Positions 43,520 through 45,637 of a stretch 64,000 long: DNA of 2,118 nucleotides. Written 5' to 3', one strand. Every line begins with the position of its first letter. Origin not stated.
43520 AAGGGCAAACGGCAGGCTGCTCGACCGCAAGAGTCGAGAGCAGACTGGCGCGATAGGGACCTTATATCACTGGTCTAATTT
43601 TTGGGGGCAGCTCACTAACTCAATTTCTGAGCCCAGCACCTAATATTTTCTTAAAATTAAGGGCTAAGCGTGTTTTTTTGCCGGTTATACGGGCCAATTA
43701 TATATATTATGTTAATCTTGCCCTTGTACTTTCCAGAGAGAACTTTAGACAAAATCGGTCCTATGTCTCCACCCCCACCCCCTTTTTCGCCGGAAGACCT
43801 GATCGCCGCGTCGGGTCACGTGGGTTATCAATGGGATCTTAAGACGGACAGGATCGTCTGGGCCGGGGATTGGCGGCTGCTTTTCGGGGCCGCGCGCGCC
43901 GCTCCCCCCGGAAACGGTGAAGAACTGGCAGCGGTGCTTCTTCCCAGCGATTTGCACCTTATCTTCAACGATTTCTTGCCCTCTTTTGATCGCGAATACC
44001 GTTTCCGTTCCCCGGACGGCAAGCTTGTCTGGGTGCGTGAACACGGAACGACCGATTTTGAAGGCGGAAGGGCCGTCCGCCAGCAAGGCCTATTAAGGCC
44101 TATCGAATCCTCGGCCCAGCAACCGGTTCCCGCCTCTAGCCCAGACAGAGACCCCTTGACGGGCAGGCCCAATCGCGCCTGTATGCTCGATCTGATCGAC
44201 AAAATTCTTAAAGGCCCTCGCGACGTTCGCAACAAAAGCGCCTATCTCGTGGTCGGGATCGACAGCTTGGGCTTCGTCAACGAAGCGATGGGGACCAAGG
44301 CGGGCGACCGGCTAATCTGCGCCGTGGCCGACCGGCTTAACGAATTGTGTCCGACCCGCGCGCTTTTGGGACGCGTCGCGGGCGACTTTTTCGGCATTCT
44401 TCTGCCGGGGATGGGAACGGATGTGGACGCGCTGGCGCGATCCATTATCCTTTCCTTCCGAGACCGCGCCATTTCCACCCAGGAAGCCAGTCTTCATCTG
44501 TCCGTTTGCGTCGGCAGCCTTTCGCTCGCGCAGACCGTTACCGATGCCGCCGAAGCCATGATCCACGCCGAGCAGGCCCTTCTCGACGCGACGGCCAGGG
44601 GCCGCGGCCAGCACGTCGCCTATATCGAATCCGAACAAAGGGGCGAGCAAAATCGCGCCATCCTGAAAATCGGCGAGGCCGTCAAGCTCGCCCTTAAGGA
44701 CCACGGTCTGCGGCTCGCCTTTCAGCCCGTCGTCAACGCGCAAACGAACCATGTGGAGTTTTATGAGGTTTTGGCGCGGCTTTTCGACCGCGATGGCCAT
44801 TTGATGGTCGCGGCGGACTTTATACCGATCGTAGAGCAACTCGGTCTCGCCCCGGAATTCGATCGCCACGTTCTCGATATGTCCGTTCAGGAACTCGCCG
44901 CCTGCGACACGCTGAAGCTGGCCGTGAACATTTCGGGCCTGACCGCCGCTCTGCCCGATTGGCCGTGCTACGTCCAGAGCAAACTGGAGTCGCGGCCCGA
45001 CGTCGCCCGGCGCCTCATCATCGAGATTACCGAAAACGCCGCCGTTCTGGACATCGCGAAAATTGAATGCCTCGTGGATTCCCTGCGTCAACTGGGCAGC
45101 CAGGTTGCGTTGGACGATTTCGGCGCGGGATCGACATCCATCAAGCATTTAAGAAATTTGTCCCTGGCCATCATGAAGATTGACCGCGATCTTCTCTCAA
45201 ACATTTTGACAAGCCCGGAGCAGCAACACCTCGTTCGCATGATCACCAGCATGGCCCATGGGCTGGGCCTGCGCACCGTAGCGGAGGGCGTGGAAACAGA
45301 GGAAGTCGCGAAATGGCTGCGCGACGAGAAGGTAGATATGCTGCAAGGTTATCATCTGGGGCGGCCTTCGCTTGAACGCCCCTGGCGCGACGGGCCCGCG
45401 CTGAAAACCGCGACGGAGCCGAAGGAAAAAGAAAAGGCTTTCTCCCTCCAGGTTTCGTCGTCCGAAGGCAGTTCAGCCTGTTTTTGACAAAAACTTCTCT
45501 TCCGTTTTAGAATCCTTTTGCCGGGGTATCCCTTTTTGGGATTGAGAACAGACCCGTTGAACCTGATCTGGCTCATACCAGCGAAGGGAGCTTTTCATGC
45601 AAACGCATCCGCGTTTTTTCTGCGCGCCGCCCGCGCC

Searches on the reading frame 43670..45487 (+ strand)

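Call 77: search_protein_families(library=pfam, proteins=[window:43670-45487:+], max_evalue=0.001)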
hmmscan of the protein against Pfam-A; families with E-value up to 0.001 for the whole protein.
window:43670-45487:+ (605 aa): 3 families
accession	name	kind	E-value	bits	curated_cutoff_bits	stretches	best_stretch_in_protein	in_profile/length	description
PF00563.25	EAL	-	4.5e-60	203.4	31.3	1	338-566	4-236/236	EAL domain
PF00990.26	GGDEF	-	2.7e-19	70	23.8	1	160-313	3-160/161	Diguanylate cyclase, GGDEF domain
PF08447.18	PAS_3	-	1.2e-06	29.1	25.6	1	62-140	2-87/89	PAS fold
